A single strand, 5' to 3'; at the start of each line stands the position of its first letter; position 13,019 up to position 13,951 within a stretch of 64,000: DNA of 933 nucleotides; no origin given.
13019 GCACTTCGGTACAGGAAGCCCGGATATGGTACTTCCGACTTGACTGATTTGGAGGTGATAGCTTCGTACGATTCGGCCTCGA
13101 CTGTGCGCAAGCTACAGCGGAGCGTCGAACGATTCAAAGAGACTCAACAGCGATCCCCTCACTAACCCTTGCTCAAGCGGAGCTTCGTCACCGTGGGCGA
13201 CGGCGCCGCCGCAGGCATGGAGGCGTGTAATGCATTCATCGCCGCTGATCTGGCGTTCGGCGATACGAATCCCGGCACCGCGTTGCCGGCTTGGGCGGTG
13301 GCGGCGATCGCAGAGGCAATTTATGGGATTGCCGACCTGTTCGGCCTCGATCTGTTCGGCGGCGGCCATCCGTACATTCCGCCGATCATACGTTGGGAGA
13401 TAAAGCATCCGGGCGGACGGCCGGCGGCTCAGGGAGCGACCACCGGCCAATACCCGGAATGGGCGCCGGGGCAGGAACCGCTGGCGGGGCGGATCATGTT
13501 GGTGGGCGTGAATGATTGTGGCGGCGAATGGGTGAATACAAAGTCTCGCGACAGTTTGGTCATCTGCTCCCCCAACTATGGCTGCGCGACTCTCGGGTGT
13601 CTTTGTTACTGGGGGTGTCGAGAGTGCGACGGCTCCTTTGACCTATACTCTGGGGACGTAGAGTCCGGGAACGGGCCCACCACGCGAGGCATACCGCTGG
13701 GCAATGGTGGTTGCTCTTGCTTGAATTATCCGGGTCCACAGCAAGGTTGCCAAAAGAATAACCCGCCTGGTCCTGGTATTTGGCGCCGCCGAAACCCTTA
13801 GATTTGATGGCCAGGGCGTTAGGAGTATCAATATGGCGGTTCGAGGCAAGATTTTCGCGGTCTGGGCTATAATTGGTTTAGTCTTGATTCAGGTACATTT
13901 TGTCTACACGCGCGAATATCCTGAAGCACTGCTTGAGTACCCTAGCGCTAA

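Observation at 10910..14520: Array of polymorphic-toxin-like C-terminal modules with cognate immunity-like genes, preceded by a YD-repeat fragment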

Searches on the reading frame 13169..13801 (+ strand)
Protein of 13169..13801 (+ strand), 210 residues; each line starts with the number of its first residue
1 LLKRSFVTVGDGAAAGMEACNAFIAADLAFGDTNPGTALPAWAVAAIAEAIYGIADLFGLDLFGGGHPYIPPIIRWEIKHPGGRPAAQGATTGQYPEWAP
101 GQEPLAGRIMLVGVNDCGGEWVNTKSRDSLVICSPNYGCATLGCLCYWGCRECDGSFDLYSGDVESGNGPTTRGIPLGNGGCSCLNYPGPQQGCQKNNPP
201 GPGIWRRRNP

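Call 5: search_protein_families(library=pfam, max_evalue=1, proteins=[window:13169-13801:+])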
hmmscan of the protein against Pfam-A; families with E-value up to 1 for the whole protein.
window:13169-13801:+ (210 aa): 0 families

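Call 6: search_protein_families(library=ncbifam, max_evalue=1, proteins=[window:13169-13801:+])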
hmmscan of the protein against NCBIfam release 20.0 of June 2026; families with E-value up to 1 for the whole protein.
window:13169-13801:+ (210 aa): 0 families

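Call 7: find_homologous_proteins(query=window:13169-13801:+, max_evalue=0.001)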
Query window:13169-13801:+ (210 aa): 2 proteins with E <= 0.001 among 577 candidates.
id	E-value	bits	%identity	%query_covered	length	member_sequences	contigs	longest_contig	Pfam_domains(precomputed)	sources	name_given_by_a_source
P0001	7.2e-138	476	100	96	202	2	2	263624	-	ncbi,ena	-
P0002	7.2e-19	87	59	36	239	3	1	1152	-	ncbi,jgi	jgi:hypothetical protein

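Call 9: find_encoding_contigs(protein=P0002, flank=10000)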
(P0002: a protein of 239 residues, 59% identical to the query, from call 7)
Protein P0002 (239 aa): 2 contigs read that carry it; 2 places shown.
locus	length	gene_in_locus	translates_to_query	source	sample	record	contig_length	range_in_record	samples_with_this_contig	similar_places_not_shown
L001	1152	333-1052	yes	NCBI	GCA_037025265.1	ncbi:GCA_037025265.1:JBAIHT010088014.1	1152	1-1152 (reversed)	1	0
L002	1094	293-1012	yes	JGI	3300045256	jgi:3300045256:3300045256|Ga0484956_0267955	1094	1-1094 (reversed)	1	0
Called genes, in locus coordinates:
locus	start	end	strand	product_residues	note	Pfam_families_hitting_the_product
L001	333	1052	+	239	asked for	-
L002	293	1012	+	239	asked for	-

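Call 10: find_encoding_contigs(protein=P0001, flank=10000)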
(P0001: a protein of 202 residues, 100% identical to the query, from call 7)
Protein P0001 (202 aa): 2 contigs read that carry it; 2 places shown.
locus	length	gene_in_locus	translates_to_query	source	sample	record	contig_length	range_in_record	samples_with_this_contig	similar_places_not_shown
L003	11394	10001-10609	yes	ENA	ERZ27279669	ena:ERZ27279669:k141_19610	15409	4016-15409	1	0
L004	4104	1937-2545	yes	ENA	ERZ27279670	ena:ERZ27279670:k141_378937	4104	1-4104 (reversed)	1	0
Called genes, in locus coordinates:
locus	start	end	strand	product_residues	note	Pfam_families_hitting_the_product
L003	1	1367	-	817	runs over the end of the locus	PF00149:Metallophos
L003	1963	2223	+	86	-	-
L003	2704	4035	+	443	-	PF00285:Citrate_synt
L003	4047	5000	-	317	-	PF00753:Lactamase_B, PF12706:Lactamase_B_2 (weak)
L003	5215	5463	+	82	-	PF12728:HTH_17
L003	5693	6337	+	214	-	PF07040:DUF1326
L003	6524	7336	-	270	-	PF13578:Methyltransf_24 (weak)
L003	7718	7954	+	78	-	-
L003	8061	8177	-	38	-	-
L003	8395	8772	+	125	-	-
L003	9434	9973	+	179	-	-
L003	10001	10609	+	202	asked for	-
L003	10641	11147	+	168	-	-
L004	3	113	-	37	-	?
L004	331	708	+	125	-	-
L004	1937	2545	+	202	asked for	-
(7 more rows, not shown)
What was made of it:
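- One ENA contig ends inside the array (call 10).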

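Call 39: search_protein_representatives(alignment_id=A2)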
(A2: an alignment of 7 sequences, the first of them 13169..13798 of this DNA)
Query: 7 sequences, 198 profile positions. Proteins with E-value up to 0.001 (for the whole library): 14; up to 1e-10: 3; up to 1e-30: 2. The best 14 are listed.
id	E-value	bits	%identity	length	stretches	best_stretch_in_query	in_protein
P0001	9.2e-97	339.0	-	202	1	10-197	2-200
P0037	9.5e-32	126.8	-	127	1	8-134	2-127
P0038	1.1e-13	67.9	-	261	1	3-115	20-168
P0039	6.1e-10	55.6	-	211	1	26-190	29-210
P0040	6.8e-10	55.5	-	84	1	59-84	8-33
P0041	8.3e-08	48.7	-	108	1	117-192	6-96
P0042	1.4e-06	44.6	-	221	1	120-191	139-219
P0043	1.1e-05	41.7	-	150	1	19-81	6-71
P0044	2.8e-05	40.4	-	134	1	120-190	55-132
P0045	2.3e-04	37.4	-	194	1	119-192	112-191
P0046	2.5e-04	37.3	-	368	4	148-194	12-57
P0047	4.8e-04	36.4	-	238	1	120-190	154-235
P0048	5.4e-04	36.2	-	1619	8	122-168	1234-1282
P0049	6.0e-04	36.1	-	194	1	104-191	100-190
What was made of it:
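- Tried and rejected: The exhaustive HMMER search was what found the family (call 39).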

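Call 55: find_encoding_contigs(protein=P0044, flank=10000, max_places=3)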
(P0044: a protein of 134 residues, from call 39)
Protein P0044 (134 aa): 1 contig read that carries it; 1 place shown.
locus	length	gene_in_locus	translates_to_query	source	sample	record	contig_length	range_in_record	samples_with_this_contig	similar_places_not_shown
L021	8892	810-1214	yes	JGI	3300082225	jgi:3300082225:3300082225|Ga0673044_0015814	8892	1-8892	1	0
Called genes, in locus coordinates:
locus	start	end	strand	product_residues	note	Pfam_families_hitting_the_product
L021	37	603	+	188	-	-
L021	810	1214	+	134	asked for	-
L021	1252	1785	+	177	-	-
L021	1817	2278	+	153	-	-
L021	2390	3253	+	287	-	-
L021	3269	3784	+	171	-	-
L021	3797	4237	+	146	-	-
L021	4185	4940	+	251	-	-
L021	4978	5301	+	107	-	-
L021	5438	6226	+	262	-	-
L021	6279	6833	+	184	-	-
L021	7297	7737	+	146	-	-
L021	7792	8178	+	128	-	-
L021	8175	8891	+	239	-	?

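Call 64: search_protein_families(library=pfam, max_evalue=0.01, proteins=[L021:2390-3250:+, L021:4185-4937:+, L021:5438-6223:+, P0043, P0047])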
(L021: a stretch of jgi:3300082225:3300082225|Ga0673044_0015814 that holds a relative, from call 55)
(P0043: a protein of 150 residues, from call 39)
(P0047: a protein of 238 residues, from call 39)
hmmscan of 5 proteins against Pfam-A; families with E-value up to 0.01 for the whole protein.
L021:2390-3250:+ (287 aa): 0 families

L021:4185-4937:+ (251 aa): 0 families

L021:5438-6223:+ (262 aa): 0 families

P0043 (150 aa): 0 families

P0047 (238 aa): 0 families

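Call 87: search_protein_families(library=ncbifam, max_evalue=0.01, proteins=[P0042, P0045, P0002, P0038, L021:5438-6223:+])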
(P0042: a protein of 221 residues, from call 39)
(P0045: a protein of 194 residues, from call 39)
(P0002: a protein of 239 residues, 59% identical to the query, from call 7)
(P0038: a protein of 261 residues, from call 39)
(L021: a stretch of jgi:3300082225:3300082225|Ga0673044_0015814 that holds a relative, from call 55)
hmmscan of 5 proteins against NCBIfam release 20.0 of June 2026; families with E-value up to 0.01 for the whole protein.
P0042 (221 aa): 2 families
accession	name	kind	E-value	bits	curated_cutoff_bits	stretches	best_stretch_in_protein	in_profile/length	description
TIGR03696.1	Rhs_assc_core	domain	1.9e-24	86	32.5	1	61-136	1-76/76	RHS repeat-associated core domain-containing protein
NF041261.1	RHS_core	equivalog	5.3e-11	41.1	2000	1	39-136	1162-1261/1261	RHS element core protein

P0045 (194 aa): 1 family
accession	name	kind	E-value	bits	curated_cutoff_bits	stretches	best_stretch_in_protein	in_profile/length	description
TIGR03696.1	Rhs_assc_core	domain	9.5e-19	67.7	32.5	1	21-111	1-76/76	RHS repeat-associated core domain-containing protein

P0002 (239 aa): 1 family
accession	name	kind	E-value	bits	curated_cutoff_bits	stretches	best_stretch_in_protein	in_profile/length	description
TIGR03696.1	Rhs_assc_core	domain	0.0031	18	32.5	1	36-81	1-47/76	RHS repeat-associated core domain-containing protein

P0038 (261 aa): 0 families

L021:5438-6223:+ (262 aa): 0 families

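Call 92: search_protein_families(library=padloc, max_evalue=0.01, proteins=[window:13169-13801:+])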
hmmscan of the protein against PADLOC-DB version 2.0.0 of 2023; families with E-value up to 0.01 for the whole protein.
window:13169-13801:+ (210 aa): 0 families

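Call 93: search_protein_families(library=phrogs, max_evalue=0.01, proteins=[window:13169-13801:+])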
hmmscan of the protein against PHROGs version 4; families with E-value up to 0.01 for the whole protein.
window:13169-13801:+ (210 aa): 0 families

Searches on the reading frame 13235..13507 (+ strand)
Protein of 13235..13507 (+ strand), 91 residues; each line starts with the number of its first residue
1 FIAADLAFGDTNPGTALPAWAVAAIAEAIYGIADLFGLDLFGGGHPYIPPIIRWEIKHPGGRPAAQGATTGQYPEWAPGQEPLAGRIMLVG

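Call 62: find_related_loci(query=A7, collection=metagenome_contigs, flank=10000)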
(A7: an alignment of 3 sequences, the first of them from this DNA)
Query A7 (91 aa) in metagenome_contigs; peptide patterns used: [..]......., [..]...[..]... (x = any residue, [..] = any of these).
49 stretches matched a pattern; 4 encode a relative of the query (tblastn E <= 1e-3); 4 distinct loci.
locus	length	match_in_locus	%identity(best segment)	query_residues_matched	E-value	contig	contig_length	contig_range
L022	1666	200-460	56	1-89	2e-30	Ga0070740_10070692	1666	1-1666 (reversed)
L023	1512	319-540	55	6-81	3e-24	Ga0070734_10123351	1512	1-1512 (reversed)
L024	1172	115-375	53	1-91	1e-20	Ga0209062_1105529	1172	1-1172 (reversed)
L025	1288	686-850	44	27-83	2e-13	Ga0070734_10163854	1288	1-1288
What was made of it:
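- The block is extremely rare: 4 loci in 241 million metagenome records, and one of those is this same locus (call 62).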

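Call 64: search_protein_families(library=pfam, max_evalue=0.01, proteins=[L022:2-787:+, L023:1-852:+, L025:224-1156:+, L022:717-1361:+, L023:782-1264:+])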
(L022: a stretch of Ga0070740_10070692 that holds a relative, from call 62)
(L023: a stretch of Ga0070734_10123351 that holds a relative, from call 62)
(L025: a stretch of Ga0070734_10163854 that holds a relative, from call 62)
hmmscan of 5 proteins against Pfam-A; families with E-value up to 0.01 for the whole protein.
L022:2-787:+ (262 aa): 1 family
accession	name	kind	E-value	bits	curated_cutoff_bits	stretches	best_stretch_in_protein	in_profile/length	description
PF06725.17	3D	-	9.7e-10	39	23.8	1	203-255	2-65/72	3D domain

L023:1-852:+ (284 aa): 0 families

L025:224-1156:+ (311 aa): 0 families

L022:717-1361:+ (215 aa): 0 families

L023:782-1264:+ (161 aa): 0 families

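Call 87: search_protein_families(library=ncbifam, max_evalue=0.01, proteins=[L023:1-852:+])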
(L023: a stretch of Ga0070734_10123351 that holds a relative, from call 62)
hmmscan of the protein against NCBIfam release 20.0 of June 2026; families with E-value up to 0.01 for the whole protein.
L023:1-852:+ (284 aa): 1 family
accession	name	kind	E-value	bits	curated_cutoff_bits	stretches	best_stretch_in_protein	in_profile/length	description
TIGR03696.1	Rhs_assc_core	domain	0.0041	17.6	32.5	1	2-47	1-47/76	RHS repeat-associated core domain-containing protein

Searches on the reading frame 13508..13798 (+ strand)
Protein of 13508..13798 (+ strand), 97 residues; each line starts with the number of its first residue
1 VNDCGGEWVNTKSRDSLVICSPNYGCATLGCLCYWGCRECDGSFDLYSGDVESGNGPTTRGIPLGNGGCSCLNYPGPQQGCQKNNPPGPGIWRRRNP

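Call 44: find_homologous_proteins(query=A5, max_evalue=0.01)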
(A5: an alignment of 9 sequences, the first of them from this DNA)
Query A5 (9 sequences) (97 aa, profile of the alignment): 1 proteins with E <= 0.01 among 131 candidates.
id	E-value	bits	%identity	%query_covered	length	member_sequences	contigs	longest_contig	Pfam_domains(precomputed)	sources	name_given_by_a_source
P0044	8.9e-26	108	36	82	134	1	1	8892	-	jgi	jgi:hypothetical protein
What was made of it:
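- Tried and rejected: The word-indexed search with the tail profile returned only P0044 (call 44).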

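Call 65: predict_structure(alignment_id=A5)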
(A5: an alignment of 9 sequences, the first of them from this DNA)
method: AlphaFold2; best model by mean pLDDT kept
length: 97 residues; sequences in the alignment: 9
mean_pLDDT: 68.5   pTM: 0.54
mean pLDDT of the five models: 68.5, 64.7, 60.1, 57.3, 56.3
residues with pLDDT >= 90: 0; 70-90: 56; 50-70: 23; < 50: 18
segments of 3 or more residues with pLDDT < 50: 84-97
pLDDT, mean of each block of 10 residues (from residue 1): 65 82 83 81 62 70 84 65 45 39
secondary structure, 60 per line:
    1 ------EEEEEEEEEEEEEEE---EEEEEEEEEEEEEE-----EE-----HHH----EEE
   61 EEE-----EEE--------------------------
elements in order: E7-21 E25-38 E58-63 E69-71

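Call 75: search_solved_structures(query=A5, max_evalue=10)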
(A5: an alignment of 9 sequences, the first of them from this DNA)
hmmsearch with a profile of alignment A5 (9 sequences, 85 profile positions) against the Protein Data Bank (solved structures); distinct sequences matched with E-value up to 10: 0.
